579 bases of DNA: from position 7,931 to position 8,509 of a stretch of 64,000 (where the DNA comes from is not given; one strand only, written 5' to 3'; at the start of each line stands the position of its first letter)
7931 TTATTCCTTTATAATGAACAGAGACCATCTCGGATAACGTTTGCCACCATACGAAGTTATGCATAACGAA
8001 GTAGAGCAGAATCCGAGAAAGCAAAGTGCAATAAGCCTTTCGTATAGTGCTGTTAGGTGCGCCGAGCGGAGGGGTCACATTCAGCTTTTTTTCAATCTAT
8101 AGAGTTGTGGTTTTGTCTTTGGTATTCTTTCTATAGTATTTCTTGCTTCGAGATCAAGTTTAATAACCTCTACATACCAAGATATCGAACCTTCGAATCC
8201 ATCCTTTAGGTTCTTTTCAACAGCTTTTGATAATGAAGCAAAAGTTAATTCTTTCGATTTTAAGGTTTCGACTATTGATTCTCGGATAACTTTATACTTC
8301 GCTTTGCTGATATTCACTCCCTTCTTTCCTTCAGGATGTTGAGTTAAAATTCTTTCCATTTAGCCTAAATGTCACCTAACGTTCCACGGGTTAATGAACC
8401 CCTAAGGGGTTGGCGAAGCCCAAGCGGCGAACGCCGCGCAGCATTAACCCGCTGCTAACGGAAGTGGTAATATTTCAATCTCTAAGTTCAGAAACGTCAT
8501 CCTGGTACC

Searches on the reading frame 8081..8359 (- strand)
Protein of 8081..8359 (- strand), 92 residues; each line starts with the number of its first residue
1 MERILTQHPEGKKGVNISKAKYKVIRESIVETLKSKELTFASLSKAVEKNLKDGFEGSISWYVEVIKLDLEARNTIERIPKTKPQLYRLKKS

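Call 15: find_encoding_contigs(protein=window:8081-8359:-, flank=10000, max_places=10)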
Protein window:8081-8359:- (92 aa): no gene with exactly this product is on record in the collection.

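Call 16: search_protein_families(library=pfam, proteins=[window:8081-8359:-], max_evalue=0.01)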
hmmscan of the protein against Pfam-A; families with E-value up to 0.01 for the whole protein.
window:8081-8359:- (92 aa): 1 family
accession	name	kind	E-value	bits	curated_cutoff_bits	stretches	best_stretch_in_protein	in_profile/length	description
PF22278.2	DUF6958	-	2.2e-24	86.1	27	1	3-85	1-88/90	Family of unknown function (DUF6958)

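Call 17: find_homologous_proteins(query=window:8081-8359:-)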
Query window:8081-8359:- (92 aa): 75 proteins with E <= 0.001 among 75 candidates.
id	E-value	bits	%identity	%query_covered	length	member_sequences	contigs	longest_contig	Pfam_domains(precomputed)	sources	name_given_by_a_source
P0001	4.4e-40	153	99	85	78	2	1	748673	PF22278.3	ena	-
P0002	2.2e-36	141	74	99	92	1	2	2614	PF22278.3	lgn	-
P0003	4.2e-36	140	75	99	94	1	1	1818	PF22278.3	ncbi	-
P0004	6.1e-36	140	75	99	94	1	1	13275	PF22278.3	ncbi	-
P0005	1.5e-33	132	70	99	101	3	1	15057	PF22278.3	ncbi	-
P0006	6.1e-33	130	68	99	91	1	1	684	PF22278.3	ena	-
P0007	6.4e-33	130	67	99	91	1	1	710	PF22278.3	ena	-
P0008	1.5e-32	129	68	98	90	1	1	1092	PF22278.3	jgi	jgi:hypothetical protein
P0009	1.5e-32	129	70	98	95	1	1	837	PF22278.3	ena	-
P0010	9.2e-32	126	68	98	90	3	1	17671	PF22278.3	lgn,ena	-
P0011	1.2e-31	126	68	98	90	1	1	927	PF22278.3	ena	-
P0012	1.8e-31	125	65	100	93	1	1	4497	PF22278.3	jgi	jgi:hypothetical protein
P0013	2.3e-31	125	63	98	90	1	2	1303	PF22278.3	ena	-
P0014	2.4e-31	125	66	98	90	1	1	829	PF22278.3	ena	-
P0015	2.9e-31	125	66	99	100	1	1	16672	PF22278.3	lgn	-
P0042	3.2e-21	93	56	93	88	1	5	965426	PF22278.3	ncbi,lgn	-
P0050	2.5e-20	90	87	60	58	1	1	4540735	PF22278.3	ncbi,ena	-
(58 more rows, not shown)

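Call 18: find_encoding_contigs(protein=P0001, flank=10000, max_places=4)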
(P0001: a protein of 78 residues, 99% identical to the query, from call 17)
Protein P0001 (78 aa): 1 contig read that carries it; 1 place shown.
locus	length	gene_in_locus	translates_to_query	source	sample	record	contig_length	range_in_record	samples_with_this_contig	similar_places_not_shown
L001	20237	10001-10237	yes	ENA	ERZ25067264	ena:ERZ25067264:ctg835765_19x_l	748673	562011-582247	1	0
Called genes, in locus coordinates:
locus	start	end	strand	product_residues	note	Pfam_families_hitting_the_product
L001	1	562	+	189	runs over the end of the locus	-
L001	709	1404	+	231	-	PF13620:CarboxypepD_reg (faint), PF14686:fn3_3 (weak)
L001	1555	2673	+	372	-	PF00034:Cytochrom_C (weak), PF13442:Cytochrome_CBB3 (faint), PF00034:Cytochrom_C (weak)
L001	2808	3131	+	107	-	-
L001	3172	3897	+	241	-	PF13620:CarboxypepD_reg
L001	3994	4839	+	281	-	PF02790:COX2_TM, PF00116:COX2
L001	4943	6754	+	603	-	PF00115:COX1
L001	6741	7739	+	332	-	PF02628:COX15-CtaA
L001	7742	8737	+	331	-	PF01040:UbiA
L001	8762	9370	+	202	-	PF00510:COX3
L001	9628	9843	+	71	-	-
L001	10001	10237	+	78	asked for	PF22278:DUF6958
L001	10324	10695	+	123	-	PF07883:Cupin_2 (weak)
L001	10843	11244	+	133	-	PF01261:AP_endonuc_2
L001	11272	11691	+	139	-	PF01261:AP_endonuc_2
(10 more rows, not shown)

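Call 19: find_encoding_contigs(protein=P0050, flank=10000, max_places=4)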
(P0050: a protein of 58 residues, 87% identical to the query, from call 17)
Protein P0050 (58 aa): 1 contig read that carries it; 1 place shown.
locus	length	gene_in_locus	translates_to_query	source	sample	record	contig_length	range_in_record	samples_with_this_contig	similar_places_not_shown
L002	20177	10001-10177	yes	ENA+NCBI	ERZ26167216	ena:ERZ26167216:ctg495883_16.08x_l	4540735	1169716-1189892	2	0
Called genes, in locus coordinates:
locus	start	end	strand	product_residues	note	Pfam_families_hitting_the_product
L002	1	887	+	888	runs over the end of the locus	PF02433:FixO (faint), PF13435:Cytochrome_C554 (faint), PF22113:Mtrc-MtrF_II-IV_dom (faint), PF13442:Cytochrome_CBB3 (faint), PF14495:Cytochrom_C550 (faint), PF14522:Cytochrome_C7 (faint), PF00034:Cytochrom_C (weak)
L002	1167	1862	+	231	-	PF13620:CarboxypepD_reg (faint), PF14686:fn3_3 (weak)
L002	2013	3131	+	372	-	PF00034:Cytochrom_C (weak), PF13442:Cytochrome_CBB3 (faint), PF00034:Cytochrom_C (weak)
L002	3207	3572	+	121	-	-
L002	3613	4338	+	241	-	PF13620:CarboxypepD_reg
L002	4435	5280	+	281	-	PF02790:COX2_TM, PF00116:COX2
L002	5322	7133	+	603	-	PF00115:COX1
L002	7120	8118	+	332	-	PF02628:COX15-CtaA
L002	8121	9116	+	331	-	PF01040:UbiA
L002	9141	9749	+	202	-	PF00510:COX3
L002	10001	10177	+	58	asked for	PF22278:DUF6958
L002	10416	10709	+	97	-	PF03626:COX4_pro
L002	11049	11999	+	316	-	PF00005:ABC_tran, PF13304:AAA_21 (faint)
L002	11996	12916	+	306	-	PF12679:ABC2_membrane_2 (weak), PF01061:ABC2_membrane, PF12698:ABC2_membrane_3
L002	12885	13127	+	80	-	-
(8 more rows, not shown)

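Call 27: list_cluster_members(proteins=[P0050, P0003, P0004, P0005, P0042])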
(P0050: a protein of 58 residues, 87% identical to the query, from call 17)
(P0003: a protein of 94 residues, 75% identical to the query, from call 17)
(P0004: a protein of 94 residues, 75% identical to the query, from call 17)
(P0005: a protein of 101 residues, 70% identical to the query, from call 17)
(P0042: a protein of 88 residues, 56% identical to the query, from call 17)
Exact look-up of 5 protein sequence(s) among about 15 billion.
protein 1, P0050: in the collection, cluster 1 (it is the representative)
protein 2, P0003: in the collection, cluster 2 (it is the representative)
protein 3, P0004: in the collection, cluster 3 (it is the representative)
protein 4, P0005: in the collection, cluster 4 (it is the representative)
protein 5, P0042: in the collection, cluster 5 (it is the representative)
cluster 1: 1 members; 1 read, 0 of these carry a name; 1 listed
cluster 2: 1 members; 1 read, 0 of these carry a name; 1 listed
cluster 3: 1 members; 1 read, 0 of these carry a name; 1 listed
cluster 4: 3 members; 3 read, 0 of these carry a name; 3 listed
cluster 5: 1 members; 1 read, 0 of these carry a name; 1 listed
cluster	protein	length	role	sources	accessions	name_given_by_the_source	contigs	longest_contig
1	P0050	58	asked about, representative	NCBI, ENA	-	-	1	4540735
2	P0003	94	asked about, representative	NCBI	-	-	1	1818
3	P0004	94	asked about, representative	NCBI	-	-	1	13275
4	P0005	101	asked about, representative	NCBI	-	-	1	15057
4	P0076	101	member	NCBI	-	-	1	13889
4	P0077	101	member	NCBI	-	-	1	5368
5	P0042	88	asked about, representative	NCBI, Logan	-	-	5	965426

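Call 64: find_encoding_contigs(protein=P0004, flank=8000, max_places=3)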
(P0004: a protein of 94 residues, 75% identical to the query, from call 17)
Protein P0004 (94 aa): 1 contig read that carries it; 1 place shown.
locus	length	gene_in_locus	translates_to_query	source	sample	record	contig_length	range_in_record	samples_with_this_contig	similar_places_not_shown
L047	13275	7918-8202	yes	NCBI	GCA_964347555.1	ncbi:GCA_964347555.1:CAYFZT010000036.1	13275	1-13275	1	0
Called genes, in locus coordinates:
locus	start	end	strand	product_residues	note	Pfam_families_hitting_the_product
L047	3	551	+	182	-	?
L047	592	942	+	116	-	PF01035:DNA_binding_1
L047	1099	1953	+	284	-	PF00296:Bac_luciferase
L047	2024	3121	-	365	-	PF13439:Glyco_transf_4, PF13477:Glyco_trans_4_2, PF13579:Glyco_trans_4_4, PF20706:GT4-conflict, PF00534:Glycos_transf_1, PF13692:Glyco_trans_1_4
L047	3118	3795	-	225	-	PF02585:PIG-L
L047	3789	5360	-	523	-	PF10079:Rossmann-like_BshC, PF24850:CC_BshC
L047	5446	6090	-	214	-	PF06966:DUF1295 (weak), PF04140:ICMT, PF04191:PEMT, PF01222:ERG4_ERG24 (weak)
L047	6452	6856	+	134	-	-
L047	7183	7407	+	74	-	-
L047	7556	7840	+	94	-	PF04993:TfoX_N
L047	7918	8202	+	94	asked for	PF22278:DUF6958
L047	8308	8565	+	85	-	-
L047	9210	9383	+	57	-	-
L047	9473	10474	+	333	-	PF04909:Amidohydro_2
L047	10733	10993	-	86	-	PF12867:DinB_2 (weak)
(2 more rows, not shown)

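Call 65: find_encoding_contigs(protein=P0005, flank=8000, max_places=3)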
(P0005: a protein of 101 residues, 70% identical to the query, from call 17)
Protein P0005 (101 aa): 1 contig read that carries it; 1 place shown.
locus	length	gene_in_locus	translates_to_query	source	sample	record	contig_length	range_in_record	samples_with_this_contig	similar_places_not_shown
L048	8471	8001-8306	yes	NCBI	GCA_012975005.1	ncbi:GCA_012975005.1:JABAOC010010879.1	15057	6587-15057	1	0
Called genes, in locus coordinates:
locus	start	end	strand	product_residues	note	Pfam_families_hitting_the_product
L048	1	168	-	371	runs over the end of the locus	PF00579:tRNA-synt_1b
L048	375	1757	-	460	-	PF00390:malic, PF03949:Malic_M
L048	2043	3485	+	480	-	PF00587:tRNA-synt_2b, PF03129:HGTP_anticodon, PF09180:ProRS-C_1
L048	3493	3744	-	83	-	PF08827:DUF1805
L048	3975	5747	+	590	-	-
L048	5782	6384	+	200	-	PF01066:CDP-OH_P_transf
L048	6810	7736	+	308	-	PF00294:PfkB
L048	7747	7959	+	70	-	-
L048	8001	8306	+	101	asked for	PF22278:DUF6958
